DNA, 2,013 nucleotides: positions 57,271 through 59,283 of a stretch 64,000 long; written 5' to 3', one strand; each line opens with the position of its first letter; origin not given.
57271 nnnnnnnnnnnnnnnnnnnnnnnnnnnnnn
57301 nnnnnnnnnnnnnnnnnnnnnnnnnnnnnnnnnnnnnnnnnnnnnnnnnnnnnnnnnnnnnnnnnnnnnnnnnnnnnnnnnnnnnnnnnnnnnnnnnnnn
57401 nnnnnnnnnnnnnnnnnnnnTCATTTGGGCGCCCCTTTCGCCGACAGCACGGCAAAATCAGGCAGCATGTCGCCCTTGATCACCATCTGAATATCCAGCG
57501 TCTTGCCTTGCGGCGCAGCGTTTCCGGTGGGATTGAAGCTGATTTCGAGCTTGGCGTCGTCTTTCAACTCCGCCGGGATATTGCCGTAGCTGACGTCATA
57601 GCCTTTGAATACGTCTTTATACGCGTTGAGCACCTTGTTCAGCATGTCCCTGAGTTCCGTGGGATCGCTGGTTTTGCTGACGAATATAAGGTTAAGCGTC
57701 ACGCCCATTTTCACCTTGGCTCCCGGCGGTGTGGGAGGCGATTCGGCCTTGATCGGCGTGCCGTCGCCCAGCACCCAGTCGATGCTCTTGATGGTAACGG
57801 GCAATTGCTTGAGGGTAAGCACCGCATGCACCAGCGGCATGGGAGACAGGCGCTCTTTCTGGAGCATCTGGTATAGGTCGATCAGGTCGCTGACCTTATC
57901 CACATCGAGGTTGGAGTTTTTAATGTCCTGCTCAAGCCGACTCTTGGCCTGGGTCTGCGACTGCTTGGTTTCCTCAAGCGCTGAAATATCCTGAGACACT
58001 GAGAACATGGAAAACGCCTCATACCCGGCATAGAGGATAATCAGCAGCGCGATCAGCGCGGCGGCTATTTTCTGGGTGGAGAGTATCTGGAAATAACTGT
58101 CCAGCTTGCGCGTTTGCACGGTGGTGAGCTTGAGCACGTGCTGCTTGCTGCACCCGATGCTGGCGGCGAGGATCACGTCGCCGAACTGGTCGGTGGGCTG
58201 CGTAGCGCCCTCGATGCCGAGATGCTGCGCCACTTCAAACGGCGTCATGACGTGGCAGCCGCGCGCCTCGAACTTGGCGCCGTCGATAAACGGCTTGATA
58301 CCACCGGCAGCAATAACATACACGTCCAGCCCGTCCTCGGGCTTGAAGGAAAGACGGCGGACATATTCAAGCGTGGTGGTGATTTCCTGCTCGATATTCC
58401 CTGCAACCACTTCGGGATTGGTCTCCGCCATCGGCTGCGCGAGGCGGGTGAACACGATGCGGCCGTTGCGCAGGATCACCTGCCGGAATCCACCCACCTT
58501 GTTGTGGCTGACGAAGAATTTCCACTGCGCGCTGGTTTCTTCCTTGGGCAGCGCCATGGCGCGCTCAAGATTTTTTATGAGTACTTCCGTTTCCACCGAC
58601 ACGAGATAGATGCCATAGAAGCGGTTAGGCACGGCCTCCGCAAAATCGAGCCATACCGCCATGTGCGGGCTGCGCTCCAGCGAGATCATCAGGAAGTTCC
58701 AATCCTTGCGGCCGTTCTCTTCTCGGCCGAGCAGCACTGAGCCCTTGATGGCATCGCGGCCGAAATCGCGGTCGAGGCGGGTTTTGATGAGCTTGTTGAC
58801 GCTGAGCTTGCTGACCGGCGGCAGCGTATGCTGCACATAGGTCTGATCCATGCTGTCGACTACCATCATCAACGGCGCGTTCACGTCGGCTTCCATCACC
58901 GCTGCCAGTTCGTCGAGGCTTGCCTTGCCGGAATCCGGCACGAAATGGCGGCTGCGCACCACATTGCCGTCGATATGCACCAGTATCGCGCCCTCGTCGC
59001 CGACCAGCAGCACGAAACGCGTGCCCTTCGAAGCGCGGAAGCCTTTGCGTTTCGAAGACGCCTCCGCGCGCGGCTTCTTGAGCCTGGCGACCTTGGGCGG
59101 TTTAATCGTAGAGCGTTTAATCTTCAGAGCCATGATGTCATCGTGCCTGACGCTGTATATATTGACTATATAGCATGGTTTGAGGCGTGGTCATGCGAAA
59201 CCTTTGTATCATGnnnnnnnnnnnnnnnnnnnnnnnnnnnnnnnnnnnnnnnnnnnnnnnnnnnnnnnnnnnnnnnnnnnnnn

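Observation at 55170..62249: Non-canonical type IV filament assembly operon: pilB-pilC, three unassignable envelope proteins, and an ABC ATPase, with no secretin or prepilin peptidase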

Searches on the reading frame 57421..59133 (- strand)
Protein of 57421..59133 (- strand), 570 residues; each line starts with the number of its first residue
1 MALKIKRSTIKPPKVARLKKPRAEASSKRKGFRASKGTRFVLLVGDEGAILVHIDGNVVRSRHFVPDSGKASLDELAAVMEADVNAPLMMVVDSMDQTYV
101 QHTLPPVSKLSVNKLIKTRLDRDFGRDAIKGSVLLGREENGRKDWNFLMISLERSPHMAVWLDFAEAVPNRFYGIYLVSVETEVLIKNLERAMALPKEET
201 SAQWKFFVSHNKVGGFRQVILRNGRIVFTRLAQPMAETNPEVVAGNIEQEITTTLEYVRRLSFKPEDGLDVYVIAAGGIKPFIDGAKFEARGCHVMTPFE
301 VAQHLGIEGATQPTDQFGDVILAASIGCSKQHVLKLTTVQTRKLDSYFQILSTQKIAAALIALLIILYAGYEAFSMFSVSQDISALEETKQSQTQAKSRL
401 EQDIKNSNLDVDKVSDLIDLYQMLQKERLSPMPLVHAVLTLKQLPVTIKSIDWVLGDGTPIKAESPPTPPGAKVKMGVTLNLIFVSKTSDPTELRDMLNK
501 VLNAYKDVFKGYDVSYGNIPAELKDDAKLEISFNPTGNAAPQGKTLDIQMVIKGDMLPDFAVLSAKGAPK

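Call 3: search_protein_families(library=pfam, proteins=[window:57421-59133:-], max_evalue=1)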
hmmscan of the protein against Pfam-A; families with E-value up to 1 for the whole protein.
window:57421-59133:- (570 aa): 2 families
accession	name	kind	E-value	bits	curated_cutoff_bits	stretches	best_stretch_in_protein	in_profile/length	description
PF23868.1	Mmc1_C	-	0.06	13.4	27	1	188-379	19-143/175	Mmc1 C-terminal domain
PF06569.16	DUF1128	-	0.13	12.8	27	1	404-432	28-57/71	Protein of unknown function (DUF1128)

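Call 4: search_protein_families(library=ncbifam, proteins=[window:57421-59133:-], max_evalue=1)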
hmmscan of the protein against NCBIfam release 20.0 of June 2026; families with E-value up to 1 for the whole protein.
window:57421-59133:- (570 aa): 0 families

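Call 7: find_homologous_proteins(query=window:57421-59133:-)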
Query window:57421-59133:- (570 aa): 281 proteins with E <= 0.001 among 8000 candidates; the best 120 are listed.
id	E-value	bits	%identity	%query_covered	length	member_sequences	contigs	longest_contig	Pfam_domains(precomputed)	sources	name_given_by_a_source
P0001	0.0e+0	1262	100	100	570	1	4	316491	-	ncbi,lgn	-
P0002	3.0e-222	757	62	99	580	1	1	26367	-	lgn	-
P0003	7.0e-198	677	56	100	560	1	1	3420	-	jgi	jgi:hypothetical protein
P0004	5.8e-194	664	54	97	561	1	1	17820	-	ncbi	-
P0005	4.0e-183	628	52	98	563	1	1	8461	-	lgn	-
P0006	4.6e-181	621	51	95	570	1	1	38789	-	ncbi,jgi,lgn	-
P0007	9.1e-177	607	52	94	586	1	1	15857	-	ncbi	-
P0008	2.2e-176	606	51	96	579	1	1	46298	-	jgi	jgi:hypothetical protein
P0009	3.3e-175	602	51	94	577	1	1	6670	-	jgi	jgi:hypothetical protein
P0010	1.9e-174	599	51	96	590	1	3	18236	-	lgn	-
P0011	5.9e-174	598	50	95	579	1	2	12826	-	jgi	jgi:hypothetical protein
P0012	8.4e-174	597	51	96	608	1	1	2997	-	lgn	-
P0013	3.1e-172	592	50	94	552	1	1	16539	-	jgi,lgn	-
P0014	1.6e-171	590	51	94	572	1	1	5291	-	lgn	-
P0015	2.4e-170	586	50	96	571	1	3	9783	-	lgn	-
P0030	2.9e-166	572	47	98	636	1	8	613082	-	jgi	jgi:uncharacterized coiled-coil protein SlyX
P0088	2.1e-151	523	45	98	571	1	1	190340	-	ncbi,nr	ncbi:MAG: hypothetical protein SFT92_06500 [Rickettsiales bacterium]|nr:hypothetical protein [Ricket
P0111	1.2e-139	485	41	92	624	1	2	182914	-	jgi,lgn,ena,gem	-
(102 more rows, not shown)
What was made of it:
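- Checked: X1 has more than 281 homologues (call 7).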

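Call 8: search_solved_structures(query=window:57421-59133:-, max_evalue=10)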
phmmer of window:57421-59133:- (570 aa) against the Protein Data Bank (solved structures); distinct sequences matched with E-value up to 10: 0.

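Call 9: find_encoding_contigs(protein=P0001, flank=10000, max_places=4)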
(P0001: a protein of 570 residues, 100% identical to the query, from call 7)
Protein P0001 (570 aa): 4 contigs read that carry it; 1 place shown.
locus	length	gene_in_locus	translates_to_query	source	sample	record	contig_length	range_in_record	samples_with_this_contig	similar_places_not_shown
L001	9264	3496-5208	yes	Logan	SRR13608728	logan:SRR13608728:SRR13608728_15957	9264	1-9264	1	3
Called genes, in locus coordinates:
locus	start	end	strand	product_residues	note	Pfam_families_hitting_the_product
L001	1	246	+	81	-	?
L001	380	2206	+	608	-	PF05157:MshEN, PF00437:T2SSE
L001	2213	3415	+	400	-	PF28597:T2SSF_N, PF00482:T2SSF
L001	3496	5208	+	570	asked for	-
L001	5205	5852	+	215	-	-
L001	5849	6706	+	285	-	-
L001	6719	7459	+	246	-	PF00005:ABC_tran, PF13304:AAA_21 (weak)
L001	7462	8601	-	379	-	PF00437:T2SSE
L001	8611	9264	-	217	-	?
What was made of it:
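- On Type IVa pilus: The rest of the genome could not be retrieved (call 9).
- Tried and rejected: The 316-kb source contig could not be retrieved to look for the secretin or PilD; only a 9-kb copy was returned (call 9).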

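Call 10: find_related_loci(query=window:57421-59133:-, collection=genome_contigs, flank=10000)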
Query window:57421-59133:- (570 aa) in genome_contigs; peptide patterns used: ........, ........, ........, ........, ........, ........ (x = any residue, [..] = any of these).
39 stretches matched a pattern; 3 encode a relative of the query (tblastn E <= 1e-3); 3 distinct loci.
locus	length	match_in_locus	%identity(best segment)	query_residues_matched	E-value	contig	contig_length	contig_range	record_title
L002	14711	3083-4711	54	1-554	0e+0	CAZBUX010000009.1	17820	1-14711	MAG TPA_asm: uncultured Rickettsiales bacterium isolate SRP329715_co2_1 genome assembly, contig: NODE_6118_length_17820_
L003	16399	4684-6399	40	19-557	8e-145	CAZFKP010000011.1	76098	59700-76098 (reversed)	MAG TPA_asm: uncultured Rickettsiales bacterium isolate SRP287051_co1_173 genome assembly, contig: NODE_713_length_76098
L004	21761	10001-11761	40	21-556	1e-141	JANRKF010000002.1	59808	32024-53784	MAG: Alphaproteobacteria bacterium isolate bins.82 k141_5142177, whole genome shotgun sequence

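Call 11: find_encoding_contigs(protein=P0030, flank=10000, max_places=1)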
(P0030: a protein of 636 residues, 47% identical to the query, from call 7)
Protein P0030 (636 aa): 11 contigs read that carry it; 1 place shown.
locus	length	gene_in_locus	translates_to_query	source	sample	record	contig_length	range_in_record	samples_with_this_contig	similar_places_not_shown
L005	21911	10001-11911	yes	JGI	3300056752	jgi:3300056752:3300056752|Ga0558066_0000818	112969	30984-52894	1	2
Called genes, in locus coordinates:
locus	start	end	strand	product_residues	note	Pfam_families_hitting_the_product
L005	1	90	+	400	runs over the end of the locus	PF00155:Aminotran_1_2, PF01041:DegT_DnrJ_EryC1 (weak)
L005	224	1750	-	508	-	PF00171:Aldedh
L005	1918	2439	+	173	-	PF09411:PagL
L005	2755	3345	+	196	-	PF00691:OmpA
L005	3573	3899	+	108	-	-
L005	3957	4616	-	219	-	PF00625:Guanylate_kin, PF13671:AAA_33 (weak)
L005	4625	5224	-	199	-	PF00578:AhpC-TSA (weak), PF02630:SCO1-SenC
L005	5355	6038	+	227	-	-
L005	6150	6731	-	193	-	PF03981:Ubiq_cyt_C_chap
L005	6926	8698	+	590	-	PF05157:MshEN, PF00437:T2SSE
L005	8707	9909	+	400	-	PF28597:T2SSF_N, PF00482:T2SSF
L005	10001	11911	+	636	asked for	-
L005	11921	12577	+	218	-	-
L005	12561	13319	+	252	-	-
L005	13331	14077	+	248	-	PF00005:ABC_tran, PF13304:AAA_21 (faint)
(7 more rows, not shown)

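Call 12: find_encoding_contigs(protein=P0088, flank=10000, max_places=1)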
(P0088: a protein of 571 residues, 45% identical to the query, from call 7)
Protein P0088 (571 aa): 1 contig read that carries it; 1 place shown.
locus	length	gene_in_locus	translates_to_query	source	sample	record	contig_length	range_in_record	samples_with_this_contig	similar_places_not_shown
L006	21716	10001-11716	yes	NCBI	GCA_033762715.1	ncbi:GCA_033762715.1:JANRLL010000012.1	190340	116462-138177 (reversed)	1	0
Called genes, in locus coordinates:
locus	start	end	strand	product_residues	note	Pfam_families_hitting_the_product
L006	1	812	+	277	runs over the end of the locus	PF01507:PAPS_reduct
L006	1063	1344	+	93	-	-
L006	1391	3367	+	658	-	PF00009:GTP_EFTU, PF01926:MMR_HSR1 (faint), PF03144:GTP_EFTU_D2 (weak), PF22594:GTP-eEF1A_C, PF01583:APS_kinase, PF13671:AAA_33 (weak)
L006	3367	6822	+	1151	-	PF27156:RP005_N, PF07992:Pyr_redox_2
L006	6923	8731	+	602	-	PF05157:MshEN, PF00437:T2SSE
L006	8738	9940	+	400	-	PF28597:T2SSF_N, PF00482:T2SSF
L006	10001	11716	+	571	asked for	-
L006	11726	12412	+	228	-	-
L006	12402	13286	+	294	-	-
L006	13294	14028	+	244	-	PF00005:ABC_tran, PF13304:AAA_21 (weak)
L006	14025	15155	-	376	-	PF00437:T2SSE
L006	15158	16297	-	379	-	PF00437:T2SSE, PF25199:nSTAND_NTPase5 (weak)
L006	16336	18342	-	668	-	PF13176:TPR_7 (faint), PF13428:TPR_14 (faint), PF24575:TPR_Slam (faint), PF00515:TPR_1 (faint), PF07719:TPR_2 (faint), PF13432:TPR_16, PF14559:TPR_19, PF13432:TPR_16 (weak), +7 more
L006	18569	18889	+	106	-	-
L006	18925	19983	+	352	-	PF01180:DHO_dh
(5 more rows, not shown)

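Call 13: find_encoding_contigs(protein=P0111, flank=10000, max_places=1)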
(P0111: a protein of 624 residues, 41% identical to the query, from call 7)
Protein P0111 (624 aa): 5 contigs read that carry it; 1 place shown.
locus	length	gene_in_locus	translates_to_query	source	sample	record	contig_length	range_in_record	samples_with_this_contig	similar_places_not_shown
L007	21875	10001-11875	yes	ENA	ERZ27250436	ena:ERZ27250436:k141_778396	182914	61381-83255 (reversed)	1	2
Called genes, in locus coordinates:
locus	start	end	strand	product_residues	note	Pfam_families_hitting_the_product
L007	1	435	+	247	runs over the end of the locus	PF01507:PAPS_reduct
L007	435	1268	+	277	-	PF01507:PAPS_reduct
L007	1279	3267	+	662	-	PF00009:GTP_EFTU, PF01926:MMR_HSR1 (faint), PF13238:AAA_18 (faint), PF03144:GTP_EFTU_D2 (weak), PF22594:GTP-eEF1A_C, PF01583:APS_kinase, PF13671:AAA_33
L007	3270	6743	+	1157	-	PF27156:RP005_N, PF07992:Pyr_redox_2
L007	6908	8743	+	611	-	PF05157:MshEN, PF00437:T2SSE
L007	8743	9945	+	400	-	PF28597:T2SSF_N (weak), PF00482:T2SSF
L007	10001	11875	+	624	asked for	-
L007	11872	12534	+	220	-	-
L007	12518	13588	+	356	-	-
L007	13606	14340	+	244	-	PF00005:ABC_tran, PF13304:AAA_21 (weak)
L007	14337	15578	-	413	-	PF00120:Gln-synt_C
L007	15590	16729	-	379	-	PF00437:T2SSE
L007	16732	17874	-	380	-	PF00437:T2SSE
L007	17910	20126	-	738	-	PF23914:TPR_CcmH_CycH (faint), PF00515:TPR_1 (faint), PF07719:TPR_2 (faint), PF13432:TPR_16 (weak), PF13431:TPR_17 (weak), PF14559:TPR_19, PF13424:TPR_12 (weak), PF13432:TPR_16 (weak), +8 more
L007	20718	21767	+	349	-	PF01180:DHO_dh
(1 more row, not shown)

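Call 23: predict_structure(alignment_id=A1)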
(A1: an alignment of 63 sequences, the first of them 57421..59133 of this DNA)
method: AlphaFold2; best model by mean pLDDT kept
length: 570 residues; sequences in the alignment: 63
mean_pLDDT: 84.5   pTM: 0.65
mean pLDDT of the five models: 84.5, 84.3, 84.2, 83.5, 82.6
residues with pLDDT >= 90: 349; 70-90: 116; 50-70: 58; < 50: 47
segments of 3 or more residues with pLDDT < 50: 1-4, 8-10, 409-411, 458-465, 529-539, 561-570
pLDDT, mean of each block of 10 residues (from residue 1): 47 56 69 95 94 98 95 97 97 92 90 94 95 89 91 95 96 96 96 83 93 83 92 85 93 92 91 94 95 95 96 83 97 95 92 97 97 95 93 90 66 51 53 81 90 70 51 80 87 89 93 90 63 45 80 77 40
secondary structure, 60 per line:
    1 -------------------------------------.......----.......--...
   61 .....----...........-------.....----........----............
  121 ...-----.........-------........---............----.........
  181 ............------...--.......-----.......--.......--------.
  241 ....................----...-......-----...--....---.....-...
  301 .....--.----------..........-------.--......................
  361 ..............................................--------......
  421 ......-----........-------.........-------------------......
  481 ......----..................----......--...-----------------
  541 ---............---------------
elements in order: E38-44 E49-55 E58-65 H70-80 E88-92 E97-104 H109-123 E129-137 E145-152 H156-167 E172-177 H178-192 E204-210 E216-222 E225-231 H240-260 E269-274 H285-288 E292-296 H298-305 H319-328 H339-406 H415-426 H432-439 E447-455 E475-486 H491-508 E513-518 E544-555
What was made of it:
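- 57421..59133 (-): X1: a PilM-PilN fusion (GspL/MshI-like). It has a basic N-terminal tail, a cytoplasmic actin-like domain (~38-330), a TM/long helix (339-406) and a periplasmic (alpha-beta-beta)x2 domain (~432-555). AF2 model with pLDDT 84.5 (call 23).
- On PilM/GspL/FtsA actin-like fold (X1 N-domain): The model has pLDDT 84.5 (call 23).
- The C-terminal alpha-beta-beta x2 topology appears in the DSSP string (call 23).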

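Call 27: fold_search(model_id=the predicted structure, library=pdb)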
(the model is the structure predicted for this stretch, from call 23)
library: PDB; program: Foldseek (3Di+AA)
matches with E <= 10: 1307; with E <= 0.001: 67
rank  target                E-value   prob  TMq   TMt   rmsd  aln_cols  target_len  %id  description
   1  5eou_B                6.8e-12  1.00  0.36  0.54   5.9       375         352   12  Pseudomonas aeruginosa PilM:PilN1-12 bound to ATP (released 2016-04-27)
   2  5eoy_B                3.2e-11  1.00  0.34  0.51   6.6       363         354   11  Pseudomonas aeruginosa SeMet-PilM bound to ADP (released 2016-04-27)
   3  5eou_A                5.0e-11  1.00  0.36  0.57   5.5       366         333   10  Pseudomonas aeruginosa PilM:PilN1-12 bound to ATP (released 2016-04-27)
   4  5eq6_B                8.3e-11  1.00  0.35  0.52   6.6       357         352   13  Pseudomonas aeruginosa PilM bound to AMP-PNP (released 2016-04-27)
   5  5eoy_A                1.1e-10  1.00  0.34  0.51   6.8       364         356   11  Pseudomonas aeruginosa SeMet-PilM bound to ADP (released 2016-04-27)
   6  5eox_A                1.5e-10  1.00  0.33  0.49   6.9       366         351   11  Pseudomonas aeruginosa PilM bound to ADP (released 2016-04-27)
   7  5eox_B                1.6e-10  1.00  0.34  0.50   6.5       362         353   12  Pseudomonas aeruginosa PilM bound to ADP (released 2016-04-27)
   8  5eq6_A                2.1e-10  1.00  0.35  0.51   6.3       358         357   11  Pseudomonas aeruginosa PilM bound to AMP-PNP (released 2016-04-27)
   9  3hrg                  3.3e-10  1.00  0.28  0.53   6.8       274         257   11  Crystal structure of Bacteroides thetaiotaomicron BT_3980, protein with actin-like ATPase fold and unknown function (NP_ (released 2009-06-23)
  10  2ych_A                3.4e-10  1.00  0.36  0.56   6.0       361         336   13  PilM-PilN type IV pilus biogenesis complex (released 2011-05-11)
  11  3wt0_D                1.3e-09  1.00  0.32  0.45   7.7       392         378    8  Crystal Structure Analysis of Cell Division Protein (released 2015-04-29)
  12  3jc8_Ma               1.4e-09  1.00  0.35  0.52   6.4       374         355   12  Architectural model of the type IVa pilus machine in a piliated state (released 2016-03-16)
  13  3wt0_C                2.7e-09  1.00  0.30  0.41  12.1       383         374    9  Crystal Structure Analysis of Cell Division Protein (released 2015-04-29)
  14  3wt0_A                2.8e-09  1.00  0.33  0.47   7.0       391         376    7  Crystal Structure Analysis of Cell Division Protein (released 2015-04-29)
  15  3wqt_A                4.7e-09  1.00  0.33  0.47   6.7       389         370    7  Staphylococcus aureus FtsA complexed with AMPPNP (released 2014-10-08)
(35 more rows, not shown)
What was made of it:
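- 57421..59133 (-): Foldseek hits: PilM 5eou E 6.8e-12, 2ych, 3jc8_Ma, FtsA, and GspL/EpsL cytoplasmic domains at about 1e-8 (call 27).
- On Type IVa pilus: The PilM fold is present, but fused to a PilN-like part (calls 23, 27).
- On PilM/GspL/FtsA actin-like fold (X1 N-domain): Foldseek: 5eou_B E 6.8e-12, 2ych_A 3.4e-10, 4pht_Y 9.9e-9, all at probability 1.00 (call 27).
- Closest known: Type IVa pilus. Same: The X1 N-domain's best fold match is PilM (call 27).
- Closest known: Type II secretion system assembly platform. Same: The cytoplasmic domain matches GspL/EpsL at about 1e-8 (call 27).
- Closest known: Type II secretion system assembly platform. Different: X1's cytoplasmic domain is larger than GspL's and aligns better with full PilM (TM-score and E-value, call 27).
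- X1: the model and its PilM/GspL/FtsA fold matches (calls 23, 27). X1 is a fused L-type protein (call 27).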

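Call 54: find_related_loci(query=A1, collection=metagenome_contigs, flank=10000)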
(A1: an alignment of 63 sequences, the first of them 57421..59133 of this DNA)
Query A1 (570 aa) in metagenome_contigs; peptide patterns used: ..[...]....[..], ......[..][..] (x = any residue, [..] = any of these).
600 stretches matched a pattern (row limit reached: there are more); 54 encode a relative of the query (tblastn E <= 1e-3); 54 distinct loci.
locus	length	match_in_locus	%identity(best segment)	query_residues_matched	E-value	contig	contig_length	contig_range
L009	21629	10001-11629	51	14-557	0e+0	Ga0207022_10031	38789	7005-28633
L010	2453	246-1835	51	1-541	0e+0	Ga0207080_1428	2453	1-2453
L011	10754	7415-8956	49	33-553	8e-168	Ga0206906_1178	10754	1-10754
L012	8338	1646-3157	49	14-520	4e-167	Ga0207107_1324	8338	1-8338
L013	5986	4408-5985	50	19-549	6e-169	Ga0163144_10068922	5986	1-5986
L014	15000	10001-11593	50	21-558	0e+0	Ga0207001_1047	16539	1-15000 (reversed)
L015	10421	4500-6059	47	27-553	3e-164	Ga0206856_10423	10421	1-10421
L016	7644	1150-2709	47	35-553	3e-161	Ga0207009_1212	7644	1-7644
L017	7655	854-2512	46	1-550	5e-160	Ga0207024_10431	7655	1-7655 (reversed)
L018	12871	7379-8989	45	21-553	3e-153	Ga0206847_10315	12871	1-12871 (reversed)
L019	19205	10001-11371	49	3-460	3e-149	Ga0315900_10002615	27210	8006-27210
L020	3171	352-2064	42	4-561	2e-154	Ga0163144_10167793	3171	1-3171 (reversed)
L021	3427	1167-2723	43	20-533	2e-144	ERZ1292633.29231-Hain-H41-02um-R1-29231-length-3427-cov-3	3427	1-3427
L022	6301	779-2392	41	13-534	3e-138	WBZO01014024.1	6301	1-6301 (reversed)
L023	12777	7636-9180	42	24-534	7e-136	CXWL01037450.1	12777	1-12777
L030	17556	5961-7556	34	25-554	1e-94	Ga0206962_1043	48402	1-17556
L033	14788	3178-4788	33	7-554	3e-94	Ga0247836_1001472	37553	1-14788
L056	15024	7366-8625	28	44-438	1e-57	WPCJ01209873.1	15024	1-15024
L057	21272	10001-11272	28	40-432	6e-56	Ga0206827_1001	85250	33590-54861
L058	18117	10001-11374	27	29-459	6e-56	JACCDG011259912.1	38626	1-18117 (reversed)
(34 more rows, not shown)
